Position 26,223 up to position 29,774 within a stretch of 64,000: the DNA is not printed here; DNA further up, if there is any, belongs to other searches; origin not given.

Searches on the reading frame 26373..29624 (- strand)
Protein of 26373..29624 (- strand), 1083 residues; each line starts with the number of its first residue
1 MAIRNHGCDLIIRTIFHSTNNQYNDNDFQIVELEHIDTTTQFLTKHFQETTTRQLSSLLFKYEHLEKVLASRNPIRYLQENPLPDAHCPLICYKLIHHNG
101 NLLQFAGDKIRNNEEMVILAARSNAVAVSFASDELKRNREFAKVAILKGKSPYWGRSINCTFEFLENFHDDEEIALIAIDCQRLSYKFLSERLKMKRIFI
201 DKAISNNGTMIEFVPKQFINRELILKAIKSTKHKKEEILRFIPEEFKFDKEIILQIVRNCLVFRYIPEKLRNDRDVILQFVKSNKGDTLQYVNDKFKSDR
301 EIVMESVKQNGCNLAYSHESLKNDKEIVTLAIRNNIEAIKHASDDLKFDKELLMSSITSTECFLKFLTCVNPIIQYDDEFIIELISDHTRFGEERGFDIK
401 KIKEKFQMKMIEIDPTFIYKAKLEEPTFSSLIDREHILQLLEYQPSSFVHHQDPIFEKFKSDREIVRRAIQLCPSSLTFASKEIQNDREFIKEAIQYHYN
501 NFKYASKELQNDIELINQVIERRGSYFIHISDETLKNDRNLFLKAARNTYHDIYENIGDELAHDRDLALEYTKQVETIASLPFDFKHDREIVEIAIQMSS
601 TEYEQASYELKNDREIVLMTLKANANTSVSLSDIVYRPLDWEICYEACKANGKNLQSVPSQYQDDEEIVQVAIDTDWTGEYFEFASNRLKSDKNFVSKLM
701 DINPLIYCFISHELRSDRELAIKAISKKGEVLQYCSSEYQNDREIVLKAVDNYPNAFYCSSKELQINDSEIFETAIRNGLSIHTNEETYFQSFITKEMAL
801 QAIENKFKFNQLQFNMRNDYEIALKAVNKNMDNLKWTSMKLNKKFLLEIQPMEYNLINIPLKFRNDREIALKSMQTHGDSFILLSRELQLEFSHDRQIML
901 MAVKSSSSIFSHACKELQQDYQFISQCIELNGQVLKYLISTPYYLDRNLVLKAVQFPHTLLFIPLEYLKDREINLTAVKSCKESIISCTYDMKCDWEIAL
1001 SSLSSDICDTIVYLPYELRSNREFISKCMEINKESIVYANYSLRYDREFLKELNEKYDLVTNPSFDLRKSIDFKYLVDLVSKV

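Call 9: search_protein_families(library=pfam, proteins=[window:26373-29624:-], max_evalue=0.001)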
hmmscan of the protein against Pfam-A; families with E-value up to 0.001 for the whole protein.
window:26373-29624:- (1083 aa): 2 families
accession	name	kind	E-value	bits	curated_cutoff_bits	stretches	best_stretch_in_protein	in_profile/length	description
PF13475.11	DUF4116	-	1.9e-161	524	24.9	20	299-347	1-49/49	Domain of unknown function (DUF4116)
PF21684.2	PipB2_N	-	0.00066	20.2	27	0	287-344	37-93/107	Secreted effector protein PipB2, N-terminal domain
